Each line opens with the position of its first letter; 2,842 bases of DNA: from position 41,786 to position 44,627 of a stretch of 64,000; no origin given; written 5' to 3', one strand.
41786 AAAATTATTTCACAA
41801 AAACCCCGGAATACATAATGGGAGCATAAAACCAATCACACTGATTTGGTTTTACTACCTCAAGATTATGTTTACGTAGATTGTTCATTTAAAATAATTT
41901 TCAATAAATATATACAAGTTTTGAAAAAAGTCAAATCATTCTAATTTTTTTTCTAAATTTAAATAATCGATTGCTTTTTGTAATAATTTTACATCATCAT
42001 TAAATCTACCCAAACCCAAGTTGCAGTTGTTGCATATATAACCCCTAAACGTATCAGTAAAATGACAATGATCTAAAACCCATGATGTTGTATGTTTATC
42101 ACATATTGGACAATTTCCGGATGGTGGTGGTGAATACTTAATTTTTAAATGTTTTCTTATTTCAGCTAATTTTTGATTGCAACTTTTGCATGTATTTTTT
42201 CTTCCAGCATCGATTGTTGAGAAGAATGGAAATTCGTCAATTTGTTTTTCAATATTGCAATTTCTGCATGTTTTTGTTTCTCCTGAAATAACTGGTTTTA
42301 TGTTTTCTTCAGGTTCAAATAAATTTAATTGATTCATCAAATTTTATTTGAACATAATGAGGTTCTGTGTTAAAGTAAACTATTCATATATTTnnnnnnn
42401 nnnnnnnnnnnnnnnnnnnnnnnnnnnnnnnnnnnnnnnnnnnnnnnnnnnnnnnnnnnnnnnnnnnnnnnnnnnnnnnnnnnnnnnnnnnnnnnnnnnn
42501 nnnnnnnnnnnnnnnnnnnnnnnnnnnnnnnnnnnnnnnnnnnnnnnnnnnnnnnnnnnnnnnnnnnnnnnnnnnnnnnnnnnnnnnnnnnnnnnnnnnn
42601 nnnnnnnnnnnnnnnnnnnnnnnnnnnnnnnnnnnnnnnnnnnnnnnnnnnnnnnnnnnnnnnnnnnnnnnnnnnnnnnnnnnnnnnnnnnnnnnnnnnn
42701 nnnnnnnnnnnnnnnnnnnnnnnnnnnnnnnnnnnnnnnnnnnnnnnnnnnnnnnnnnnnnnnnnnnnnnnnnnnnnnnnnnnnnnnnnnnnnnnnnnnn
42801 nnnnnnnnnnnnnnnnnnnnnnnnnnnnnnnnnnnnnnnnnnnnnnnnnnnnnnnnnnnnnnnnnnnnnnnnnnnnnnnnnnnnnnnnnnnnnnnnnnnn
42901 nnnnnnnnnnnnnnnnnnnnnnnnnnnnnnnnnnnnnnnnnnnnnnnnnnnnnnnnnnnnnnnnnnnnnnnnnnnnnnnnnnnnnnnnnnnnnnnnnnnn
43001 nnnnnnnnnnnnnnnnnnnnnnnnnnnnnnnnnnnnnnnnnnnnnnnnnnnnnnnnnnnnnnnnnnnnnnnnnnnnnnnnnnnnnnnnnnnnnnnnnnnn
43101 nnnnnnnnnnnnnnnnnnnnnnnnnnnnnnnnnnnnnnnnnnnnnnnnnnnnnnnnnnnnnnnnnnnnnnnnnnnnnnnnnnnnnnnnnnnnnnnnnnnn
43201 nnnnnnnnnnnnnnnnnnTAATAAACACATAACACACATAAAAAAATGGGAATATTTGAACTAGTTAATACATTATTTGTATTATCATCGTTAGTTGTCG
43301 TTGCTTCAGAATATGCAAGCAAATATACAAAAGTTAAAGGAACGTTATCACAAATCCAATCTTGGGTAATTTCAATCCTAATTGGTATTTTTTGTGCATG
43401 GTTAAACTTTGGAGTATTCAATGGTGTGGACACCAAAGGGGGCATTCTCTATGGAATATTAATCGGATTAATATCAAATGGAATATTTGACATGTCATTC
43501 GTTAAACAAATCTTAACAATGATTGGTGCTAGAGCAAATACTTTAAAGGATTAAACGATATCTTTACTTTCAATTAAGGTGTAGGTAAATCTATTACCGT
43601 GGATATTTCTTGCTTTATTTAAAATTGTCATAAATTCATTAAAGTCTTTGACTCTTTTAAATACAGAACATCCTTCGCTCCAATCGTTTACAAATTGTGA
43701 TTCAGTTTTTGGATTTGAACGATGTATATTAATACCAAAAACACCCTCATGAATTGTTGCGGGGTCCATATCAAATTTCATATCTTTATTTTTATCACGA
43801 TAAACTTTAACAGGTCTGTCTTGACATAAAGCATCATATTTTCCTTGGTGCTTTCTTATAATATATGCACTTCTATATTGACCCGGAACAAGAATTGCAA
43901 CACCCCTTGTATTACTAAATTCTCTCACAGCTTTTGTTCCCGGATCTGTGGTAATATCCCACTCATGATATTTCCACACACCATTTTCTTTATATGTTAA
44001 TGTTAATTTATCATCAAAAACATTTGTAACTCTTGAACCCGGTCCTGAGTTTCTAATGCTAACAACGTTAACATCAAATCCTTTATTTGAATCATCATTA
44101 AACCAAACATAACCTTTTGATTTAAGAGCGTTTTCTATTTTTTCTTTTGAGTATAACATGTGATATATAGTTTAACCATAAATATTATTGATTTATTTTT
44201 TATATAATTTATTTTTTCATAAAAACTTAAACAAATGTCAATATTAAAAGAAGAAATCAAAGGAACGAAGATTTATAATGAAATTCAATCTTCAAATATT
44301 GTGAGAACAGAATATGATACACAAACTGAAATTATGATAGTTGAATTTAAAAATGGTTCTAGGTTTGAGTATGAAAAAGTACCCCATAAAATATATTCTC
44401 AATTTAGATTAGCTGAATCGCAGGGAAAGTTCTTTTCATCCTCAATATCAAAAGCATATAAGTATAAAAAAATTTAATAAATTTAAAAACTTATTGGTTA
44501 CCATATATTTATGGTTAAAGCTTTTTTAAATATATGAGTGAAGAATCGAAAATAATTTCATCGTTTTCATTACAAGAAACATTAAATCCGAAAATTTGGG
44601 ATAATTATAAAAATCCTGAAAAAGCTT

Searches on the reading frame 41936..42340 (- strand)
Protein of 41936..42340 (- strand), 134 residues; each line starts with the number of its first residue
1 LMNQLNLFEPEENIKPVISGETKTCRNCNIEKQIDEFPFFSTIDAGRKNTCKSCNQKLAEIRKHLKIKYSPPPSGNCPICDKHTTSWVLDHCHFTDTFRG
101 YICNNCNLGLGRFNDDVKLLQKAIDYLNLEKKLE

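Call 61: search_protein_families(library=phrogs, proteins=[window:41936-42340:-], max_evalue=0.01)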
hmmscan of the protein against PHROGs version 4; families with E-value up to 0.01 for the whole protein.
window:41936-42340:- (134 aa): 10 families
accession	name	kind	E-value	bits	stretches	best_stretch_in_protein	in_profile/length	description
phrog_2633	-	DNA, RNA and nucleotide metabolism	3.2e-25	89.9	1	19-131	10-140/142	endonuclease VII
phrog_2914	-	DNA, RNA and nucleotide metabolism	4.4e-18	66.7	1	75-128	96-153/190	endonuclease VII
phrog_307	-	DNA, RNA and nucleotide metabolism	6.1e-14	53.7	1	75-128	121-177/334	endonuclease VII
phrog_423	-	DNA, RNA and nucleotide metabolism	2.6e-09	38.2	1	68-118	17-72/159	endonuclease VII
phrog_2255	-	DNA, RNA and nucleotide metabolism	8.9e-08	32.8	1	20-91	51-127/211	HNH endonuclease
phrog_5558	-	moron, auxiliary metabolic gene and host takeover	1.2e-06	29.8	1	17-60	60-103/130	Lar-like restriction alleviation protein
phrog_1035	-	DNA, RNA and nucleotide metabolism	3.3e-06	28.1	1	20-106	61-199/271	endonuclease VII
phrog_2340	-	DNA, RNA and nucleotide metabolism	2.2e-05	25.6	1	20-63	6-50/171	endonuclease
phrog_17507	-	DNA, RNA and nucleotide metabolism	8e-05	23.4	1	89-127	1-40/65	endonuclease VII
phrog_23116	-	unknown function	0.0062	17.8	0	76-117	15-52/123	-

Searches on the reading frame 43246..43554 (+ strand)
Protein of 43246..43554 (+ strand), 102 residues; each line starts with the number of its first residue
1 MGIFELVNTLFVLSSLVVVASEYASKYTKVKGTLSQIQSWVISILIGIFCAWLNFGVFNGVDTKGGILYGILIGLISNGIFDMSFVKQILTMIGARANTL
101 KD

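Call 59: search_protein_families(library=pfam, proteins=[window:43246-43554:+], max_evalue=0.1)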
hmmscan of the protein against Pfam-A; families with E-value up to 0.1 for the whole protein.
window:43246-43554:+ (102 aa): 2 families
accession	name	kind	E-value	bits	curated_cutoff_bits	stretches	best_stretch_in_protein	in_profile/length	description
PF13886.12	TM7S3_TM198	-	0.01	16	29.2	1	9-88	27-103/199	TM7S3/TM198-like domain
PF11712.13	Vma12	-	0.041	14.3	25.5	1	24-76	65-117/137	Endoplasmic reticulum-based factor for assembly of V-ATPase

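Call 61: search_protein_families(library=phrogs, proteins=[window:43246-43554:+], max_evalue=0.01)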
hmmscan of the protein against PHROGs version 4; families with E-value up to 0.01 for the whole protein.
window:43246-43554:+ (102 aa): 1 family
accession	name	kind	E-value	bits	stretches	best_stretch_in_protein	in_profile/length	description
phrog_1299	-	lysis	3.1e-06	27.9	1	12-83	12-79/100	holin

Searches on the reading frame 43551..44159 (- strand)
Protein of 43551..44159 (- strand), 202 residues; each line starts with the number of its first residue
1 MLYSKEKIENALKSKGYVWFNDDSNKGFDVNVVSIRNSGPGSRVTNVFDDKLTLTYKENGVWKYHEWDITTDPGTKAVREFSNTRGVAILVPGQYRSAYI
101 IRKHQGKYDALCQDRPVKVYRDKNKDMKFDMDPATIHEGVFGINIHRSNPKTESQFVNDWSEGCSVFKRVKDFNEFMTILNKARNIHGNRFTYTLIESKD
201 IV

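Call 13: search_protein_families(library=phrogs, proteins=[window:43551-44159:-], max_evalue=0.001)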
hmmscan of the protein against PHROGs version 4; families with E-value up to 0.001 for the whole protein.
window:43551-44159:- (202 aa): 2 families
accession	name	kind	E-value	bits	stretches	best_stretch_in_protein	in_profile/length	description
phrog_3000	-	unknown function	1.3e-30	107.6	1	42-200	47-203/209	-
phrog_33083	-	lysis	5.9e-10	39.4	1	57-190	306-442/456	endolysin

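Call 14: search_protein_families(library=pfam, proteins=[window:43551-44159:-], max_evalue=0.001)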
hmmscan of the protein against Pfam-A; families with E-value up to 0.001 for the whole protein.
window:43551-44159:- (202 aa): 0 families

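Call 51: search_solved_structures(query=window:43551-44159:-, max_evalue=10, show_alignments=1)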
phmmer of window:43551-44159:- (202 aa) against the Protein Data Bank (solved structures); distinct sequences matched with E-value up to 10: 3.
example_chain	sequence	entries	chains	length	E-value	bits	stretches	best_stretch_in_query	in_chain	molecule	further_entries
4jeg_B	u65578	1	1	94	1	12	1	49-88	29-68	Monobody CS1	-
8otv_A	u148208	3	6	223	1.7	11.3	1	45-117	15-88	Uridine diphosphate glucose pyrophosphatase NUDT14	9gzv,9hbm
9gem_A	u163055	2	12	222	1.8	11.2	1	47-117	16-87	Uridine diphosphate glucose pyrophosphatase NUDT14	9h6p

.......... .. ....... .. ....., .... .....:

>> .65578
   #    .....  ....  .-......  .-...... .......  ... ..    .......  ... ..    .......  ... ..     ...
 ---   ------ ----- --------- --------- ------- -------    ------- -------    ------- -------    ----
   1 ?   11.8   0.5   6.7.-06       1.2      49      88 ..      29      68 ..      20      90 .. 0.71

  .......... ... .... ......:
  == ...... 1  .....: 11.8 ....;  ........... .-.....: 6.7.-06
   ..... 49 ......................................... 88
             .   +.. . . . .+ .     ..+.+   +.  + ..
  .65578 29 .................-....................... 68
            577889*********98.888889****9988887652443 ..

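Call 59: search_protein_families(library=pfam, proteins=[window:43551-44159:-], max_evalue=0.1)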
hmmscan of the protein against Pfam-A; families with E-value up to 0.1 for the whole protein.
window:43551-44159:- (202 aa): 1 family
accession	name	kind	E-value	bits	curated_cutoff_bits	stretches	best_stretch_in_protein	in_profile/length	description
PF20251.4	Big_14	-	0.087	13.2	27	0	32-101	22-94/104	Bacterial Ig-like domain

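Call 71: find_homologous_proteins(query=window:43551-44159:-)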
Query window:43551-44159:- (202 aa): 7995 proteins with E <= 0.001 among 8000 candidates; the best 120 are listed.
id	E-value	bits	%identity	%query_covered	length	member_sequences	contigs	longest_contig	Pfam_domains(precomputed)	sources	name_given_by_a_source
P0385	1.6e-124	431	90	100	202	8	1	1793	-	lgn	-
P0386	2.3e-122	424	92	100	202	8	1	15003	-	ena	-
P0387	1.7e-119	415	88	100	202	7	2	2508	-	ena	-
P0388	5.6e-112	390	82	99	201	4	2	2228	-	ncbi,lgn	-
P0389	1.4e-105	369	79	99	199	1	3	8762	-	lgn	-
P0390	1.1e-102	360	76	100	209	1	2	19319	-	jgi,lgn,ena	jgi:hypothetical protein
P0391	1.7e-102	359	77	99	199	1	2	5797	-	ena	-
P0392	2.0e-102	359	75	100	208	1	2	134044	-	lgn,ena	-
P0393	1.5e-101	356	75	100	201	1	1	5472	-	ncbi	-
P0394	4.8e-101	354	74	99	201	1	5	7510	-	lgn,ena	-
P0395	7.0e-101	354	77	97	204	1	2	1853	-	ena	-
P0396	1.0e-100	353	78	97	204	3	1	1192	-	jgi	jgi:hypothetical protein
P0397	1.3e-99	350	73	100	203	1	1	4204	-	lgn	-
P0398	1.4e-98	346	74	100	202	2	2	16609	-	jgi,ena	-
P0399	1.7e-98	346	73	99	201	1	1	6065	-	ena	-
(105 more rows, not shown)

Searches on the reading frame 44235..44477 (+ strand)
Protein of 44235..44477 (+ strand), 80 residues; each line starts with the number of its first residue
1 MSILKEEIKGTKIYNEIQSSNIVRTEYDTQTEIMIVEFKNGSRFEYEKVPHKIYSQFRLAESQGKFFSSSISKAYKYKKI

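Call 13: search_protein_families(library=phrogs, proteins=[window:44235-44477:+], max_evalue=0.001)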
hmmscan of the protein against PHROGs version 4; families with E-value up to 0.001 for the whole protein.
window:44235-44477:+ (80 aa): 2 families
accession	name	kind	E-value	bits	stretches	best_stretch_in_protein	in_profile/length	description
phrog_3292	-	unknown function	1.1e-15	58.8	1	15-80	111-176/436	-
phrog_8113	-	unknown function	6.3e-11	43.7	1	19-79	19-79/144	-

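Call 14: search_protein_families(library=pfam, proteins=[window:44235-44477:+], max_evalue=0.001)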
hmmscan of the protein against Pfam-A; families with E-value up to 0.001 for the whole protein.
window:44235-44477:+ (80 aa): 1 family
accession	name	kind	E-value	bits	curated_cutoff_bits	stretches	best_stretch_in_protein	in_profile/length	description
PF13619.11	KTSC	-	3.6e-16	59.1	25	1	18-75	1-58/58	KTSC domain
